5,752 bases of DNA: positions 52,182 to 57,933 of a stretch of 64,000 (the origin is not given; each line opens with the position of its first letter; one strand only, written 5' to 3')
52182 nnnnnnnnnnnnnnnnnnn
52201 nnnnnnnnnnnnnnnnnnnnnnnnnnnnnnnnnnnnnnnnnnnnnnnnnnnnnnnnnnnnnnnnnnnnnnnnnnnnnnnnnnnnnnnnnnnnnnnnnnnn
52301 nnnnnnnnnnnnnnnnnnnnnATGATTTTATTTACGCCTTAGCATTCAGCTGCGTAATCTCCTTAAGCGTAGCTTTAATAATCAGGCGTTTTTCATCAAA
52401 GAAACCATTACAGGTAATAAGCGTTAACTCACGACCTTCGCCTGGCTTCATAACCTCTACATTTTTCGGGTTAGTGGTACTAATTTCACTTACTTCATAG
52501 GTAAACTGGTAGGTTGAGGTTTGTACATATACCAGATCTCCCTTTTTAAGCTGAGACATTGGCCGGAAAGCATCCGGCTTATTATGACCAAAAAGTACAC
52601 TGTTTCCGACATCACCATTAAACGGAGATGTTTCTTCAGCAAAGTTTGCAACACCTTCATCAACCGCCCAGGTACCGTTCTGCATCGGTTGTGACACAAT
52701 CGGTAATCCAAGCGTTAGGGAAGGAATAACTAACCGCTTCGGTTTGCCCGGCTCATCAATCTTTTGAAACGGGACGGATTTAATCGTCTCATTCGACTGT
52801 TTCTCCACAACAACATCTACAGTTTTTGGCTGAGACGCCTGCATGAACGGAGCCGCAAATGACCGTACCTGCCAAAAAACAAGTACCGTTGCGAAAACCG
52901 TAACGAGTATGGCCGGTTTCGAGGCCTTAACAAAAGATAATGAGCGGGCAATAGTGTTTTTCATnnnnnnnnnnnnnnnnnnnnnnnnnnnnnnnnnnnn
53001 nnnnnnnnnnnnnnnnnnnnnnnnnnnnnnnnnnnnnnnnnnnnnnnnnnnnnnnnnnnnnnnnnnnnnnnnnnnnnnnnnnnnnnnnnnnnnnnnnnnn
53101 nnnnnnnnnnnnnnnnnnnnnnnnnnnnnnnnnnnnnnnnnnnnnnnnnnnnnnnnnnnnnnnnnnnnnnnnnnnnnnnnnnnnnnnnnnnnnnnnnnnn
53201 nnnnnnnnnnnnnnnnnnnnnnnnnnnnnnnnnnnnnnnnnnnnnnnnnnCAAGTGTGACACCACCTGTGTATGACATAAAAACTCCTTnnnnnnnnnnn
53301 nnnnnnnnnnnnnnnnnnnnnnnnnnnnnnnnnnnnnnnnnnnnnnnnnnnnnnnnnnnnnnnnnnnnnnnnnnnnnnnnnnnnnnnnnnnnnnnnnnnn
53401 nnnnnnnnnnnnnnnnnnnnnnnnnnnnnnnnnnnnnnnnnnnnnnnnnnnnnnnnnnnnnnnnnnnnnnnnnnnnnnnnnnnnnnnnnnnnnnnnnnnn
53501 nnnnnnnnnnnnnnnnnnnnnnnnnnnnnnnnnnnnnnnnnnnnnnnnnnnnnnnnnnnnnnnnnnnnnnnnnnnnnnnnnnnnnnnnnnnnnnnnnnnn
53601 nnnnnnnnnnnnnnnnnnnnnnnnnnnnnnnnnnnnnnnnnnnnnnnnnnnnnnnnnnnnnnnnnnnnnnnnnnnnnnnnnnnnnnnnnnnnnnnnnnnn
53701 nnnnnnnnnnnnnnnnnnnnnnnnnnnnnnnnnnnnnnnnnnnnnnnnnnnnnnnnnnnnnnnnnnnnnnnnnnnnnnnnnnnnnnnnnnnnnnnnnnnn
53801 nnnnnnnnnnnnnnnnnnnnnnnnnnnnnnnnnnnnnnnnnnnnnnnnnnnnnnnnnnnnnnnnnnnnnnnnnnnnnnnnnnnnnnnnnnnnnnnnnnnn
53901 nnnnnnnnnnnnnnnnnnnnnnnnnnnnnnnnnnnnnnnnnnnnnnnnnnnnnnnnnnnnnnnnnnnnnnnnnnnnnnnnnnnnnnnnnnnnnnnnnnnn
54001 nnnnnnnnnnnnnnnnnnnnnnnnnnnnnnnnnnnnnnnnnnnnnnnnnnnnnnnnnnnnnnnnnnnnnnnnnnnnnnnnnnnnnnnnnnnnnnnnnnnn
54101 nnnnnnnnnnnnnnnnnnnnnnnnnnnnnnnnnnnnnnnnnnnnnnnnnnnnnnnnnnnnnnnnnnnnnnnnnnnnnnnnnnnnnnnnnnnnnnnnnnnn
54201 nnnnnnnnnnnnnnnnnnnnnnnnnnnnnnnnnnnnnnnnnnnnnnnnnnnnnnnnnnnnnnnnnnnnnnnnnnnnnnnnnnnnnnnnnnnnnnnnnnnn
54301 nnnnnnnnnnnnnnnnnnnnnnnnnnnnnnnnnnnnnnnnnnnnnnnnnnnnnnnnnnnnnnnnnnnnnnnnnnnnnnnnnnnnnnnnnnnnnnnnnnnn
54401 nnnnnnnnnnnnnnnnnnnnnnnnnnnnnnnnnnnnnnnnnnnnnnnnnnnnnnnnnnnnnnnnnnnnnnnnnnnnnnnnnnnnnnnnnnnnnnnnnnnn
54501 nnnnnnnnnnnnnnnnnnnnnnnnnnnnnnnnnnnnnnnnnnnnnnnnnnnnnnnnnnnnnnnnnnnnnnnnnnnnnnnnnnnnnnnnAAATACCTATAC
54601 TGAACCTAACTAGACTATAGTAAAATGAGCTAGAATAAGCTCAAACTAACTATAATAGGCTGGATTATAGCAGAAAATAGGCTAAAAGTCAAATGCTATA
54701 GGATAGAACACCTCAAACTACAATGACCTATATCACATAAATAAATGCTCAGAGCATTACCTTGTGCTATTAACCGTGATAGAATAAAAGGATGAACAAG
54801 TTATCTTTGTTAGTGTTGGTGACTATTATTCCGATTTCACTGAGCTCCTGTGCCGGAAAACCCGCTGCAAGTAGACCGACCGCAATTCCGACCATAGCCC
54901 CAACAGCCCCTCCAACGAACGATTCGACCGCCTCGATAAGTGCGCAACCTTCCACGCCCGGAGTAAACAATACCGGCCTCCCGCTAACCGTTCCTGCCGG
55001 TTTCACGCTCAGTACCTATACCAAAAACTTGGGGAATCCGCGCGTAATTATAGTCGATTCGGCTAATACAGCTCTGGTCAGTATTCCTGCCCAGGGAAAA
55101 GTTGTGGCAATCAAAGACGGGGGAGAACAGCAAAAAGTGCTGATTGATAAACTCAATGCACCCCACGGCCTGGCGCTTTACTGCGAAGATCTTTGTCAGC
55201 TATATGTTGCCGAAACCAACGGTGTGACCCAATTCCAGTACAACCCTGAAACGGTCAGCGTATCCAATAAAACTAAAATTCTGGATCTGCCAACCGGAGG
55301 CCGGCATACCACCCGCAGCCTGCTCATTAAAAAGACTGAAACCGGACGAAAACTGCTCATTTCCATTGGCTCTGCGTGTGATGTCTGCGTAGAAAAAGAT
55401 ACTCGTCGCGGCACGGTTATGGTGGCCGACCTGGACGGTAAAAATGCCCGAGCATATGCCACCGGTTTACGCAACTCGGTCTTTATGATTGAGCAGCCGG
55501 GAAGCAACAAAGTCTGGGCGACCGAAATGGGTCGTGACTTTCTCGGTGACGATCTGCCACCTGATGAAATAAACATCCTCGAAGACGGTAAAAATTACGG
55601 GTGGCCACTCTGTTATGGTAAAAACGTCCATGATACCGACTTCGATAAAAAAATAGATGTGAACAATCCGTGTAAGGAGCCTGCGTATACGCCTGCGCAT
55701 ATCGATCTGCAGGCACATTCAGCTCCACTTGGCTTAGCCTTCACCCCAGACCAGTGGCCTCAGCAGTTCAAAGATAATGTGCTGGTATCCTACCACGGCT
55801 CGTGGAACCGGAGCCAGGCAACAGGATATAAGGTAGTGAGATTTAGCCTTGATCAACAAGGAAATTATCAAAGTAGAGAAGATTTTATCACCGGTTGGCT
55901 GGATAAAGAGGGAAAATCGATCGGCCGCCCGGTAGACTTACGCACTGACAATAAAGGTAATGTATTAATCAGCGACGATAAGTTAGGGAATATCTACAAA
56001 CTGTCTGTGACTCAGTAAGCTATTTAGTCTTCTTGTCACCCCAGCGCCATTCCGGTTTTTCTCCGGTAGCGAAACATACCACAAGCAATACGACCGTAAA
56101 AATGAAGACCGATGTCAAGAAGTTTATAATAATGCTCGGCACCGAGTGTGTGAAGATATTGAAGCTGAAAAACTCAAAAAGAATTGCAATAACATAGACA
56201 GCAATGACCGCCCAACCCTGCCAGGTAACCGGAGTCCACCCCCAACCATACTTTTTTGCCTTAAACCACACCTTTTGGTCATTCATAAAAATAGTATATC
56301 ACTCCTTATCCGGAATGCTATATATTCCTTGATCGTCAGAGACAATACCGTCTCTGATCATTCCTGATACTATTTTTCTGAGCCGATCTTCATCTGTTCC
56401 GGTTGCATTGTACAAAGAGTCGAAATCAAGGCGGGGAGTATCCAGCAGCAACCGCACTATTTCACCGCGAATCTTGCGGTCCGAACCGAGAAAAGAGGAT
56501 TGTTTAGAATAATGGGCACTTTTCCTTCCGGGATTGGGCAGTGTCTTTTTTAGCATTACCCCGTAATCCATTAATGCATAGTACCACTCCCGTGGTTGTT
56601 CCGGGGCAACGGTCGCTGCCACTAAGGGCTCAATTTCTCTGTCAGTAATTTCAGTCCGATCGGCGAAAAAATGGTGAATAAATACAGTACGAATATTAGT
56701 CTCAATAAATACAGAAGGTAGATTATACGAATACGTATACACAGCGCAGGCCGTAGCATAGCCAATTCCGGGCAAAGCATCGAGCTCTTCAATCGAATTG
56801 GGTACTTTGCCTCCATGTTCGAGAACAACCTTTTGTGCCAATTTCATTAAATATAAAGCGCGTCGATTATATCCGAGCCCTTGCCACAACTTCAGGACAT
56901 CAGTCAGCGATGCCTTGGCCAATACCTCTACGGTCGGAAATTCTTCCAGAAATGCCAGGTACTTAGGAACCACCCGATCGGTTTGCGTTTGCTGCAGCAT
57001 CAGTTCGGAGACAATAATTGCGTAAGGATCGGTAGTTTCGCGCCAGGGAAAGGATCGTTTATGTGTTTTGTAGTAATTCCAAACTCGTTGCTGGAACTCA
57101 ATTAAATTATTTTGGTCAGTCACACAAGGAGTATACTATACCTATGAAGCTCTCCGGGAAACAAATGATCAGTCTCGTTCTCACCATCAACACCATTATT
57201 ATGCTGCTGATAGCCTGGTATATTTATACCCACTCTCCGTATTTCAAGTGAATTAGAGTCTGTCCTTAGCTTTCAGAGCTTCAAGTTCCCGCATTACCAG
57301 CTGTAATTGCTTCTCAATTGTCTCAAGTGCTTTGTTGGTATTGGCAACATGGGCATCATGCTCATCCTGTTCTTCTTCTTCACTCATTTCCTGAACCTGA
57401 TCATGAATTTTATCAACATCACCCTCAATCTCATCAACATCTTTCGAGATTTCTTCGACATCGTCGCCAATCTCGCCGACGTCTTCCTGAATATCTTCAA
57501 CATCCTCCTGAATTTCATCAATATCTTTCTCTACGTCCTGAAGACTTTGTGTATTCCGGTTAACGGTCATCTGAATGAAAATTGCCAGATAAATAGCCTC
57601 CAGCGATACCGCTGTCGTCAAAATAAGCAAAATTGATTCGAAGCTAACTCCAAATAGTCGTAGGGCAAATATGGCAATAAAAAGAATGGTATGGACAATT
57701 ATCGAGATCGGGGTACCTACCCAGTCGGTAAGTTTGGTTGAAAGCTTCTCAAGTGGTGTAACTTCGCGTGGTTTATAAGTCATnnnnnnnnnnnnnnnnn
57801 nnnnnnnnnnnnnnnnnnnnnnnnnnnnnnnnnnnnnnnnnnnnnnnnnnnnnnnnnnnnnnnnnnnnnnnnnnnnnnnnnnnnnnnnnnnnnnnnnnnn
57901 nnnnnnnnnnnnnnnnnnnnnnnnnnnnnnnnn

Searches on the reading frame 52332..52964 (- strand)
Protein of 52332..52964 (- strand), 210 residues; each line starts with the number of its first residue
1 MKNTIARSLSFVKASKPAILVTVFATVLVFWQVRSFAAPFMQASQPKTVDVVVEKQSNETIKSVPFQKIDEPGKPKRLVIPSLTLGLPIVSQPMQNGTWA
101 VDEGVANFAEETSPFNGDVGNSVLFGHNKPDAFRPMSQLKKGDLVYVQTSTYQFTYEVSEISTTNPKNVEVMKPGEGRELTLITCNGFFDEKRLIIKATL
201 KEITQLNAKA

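Call 101: search_protein_families(library=pfam, proteins=[window:52332-52964:-], max_evalue=0.001)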
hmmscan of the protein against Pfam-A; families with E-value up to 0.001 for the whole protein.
window:52332-52964:- (210 aa): 1 family
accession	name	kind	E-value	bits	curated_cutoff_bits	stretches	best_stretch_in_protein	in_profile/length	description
PF04203.18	Sortase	-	8.6e-25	87.3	26.6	1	78-200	1-124/125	Sortase domain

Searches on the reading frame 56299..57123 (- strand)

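Call 101: search_protein_families(library=pfam, proteins=[window:56299-57123:-], max_evalue=0.001)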
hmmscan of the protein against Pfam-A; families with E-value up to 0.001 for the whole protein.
window:56299-57123:- (274 aa): 2 families
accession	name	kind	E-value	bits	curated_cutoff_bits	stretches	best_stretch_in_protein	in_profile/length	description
PF00730.31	HhH-GPD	-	1.5e-16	61.1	26.2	1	38-165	1-99/108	HhH-GPD superfamily base excision DNA repair protein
PF00633.29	HHH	-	9.9e-06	25.6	24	1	103-129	2-28/30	Helix-hairpin-helix motif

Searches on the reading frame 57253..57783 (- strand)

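Call 63: search_protein_families(library=pfam, proteins=[window:57253-57783:-], max_evalue=0.1)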
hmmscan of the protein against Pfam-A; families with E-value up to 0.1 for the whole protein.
window:57253-57783:- (176 aa): 44 families (the best 25 are shown)
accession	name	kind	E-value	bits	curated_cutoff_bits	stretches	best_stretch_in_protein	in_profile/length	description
PF06103.16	DUF948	-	8.9e-09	35.9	37.2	1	64-135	11-82/89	Bacterial protein of unknown function (DUF948)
PF06009.19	Laminin_II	-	1.5e-05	25.5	33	1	88-169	5-84/138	Laminin Domain II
PF05701.16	WEMBL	-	1.9e-05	24.1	35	1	78-176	348-444/562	Weak chloroplast movement under blue light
PF07889.17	DUF1664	-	4.7e-05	23.9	34.6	1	73-135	60-122/124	Protein of unknown function (DUF1664)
PF04728.18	LPP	-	0.00014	22.5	29.1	1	109-148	2-41/53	Lipoprotein leucine-zipper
PF10241.14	KxDL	-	0.00024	21.8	27.2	0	72-101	48-77/86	Uncharacterized conserved protein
PF00015.26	MCPsignal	-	0.00028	21.2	34.6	1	64-137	91-165/172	Methyl-accepting chemotaxis protein (MCP) signalling domain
PF06160.17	EzrA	-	0.00055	18.8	39.6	1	78-167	350-430/557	Septation ring formation regulator, EzrA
PF06419.17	COG6_N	-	0.001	19.6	27.4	1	87-171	27-112/114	Conserved oligomeric complex COG6, N-terminal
PF05549.16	Allexi_40kDa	-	0.0015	18.6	26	1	80-158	79-162/271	Allexivirus 40kDa protein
PF01594.21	AI-2E_transport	-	0.0024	17.5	34.3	1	26-119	27-121/327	AI-2E family transporter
PF06210.16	DUF1003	-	0.0039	17.8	27.4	1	23-92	2-75/103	Protein of unknown function (DUF1003)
PF12795.12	MscS_porin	-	0.0045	17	34.4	1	78-168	77-171/238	Mechanosensitive ion channel porin domain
PF25014.1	NET2A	-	0.0057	17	33.1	1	70-161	144-233/235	NET2A-like domain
PF19220.6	Rod_CreS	-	0.0088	15.6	100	1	79-172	6-97/359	Crescentin, rod domain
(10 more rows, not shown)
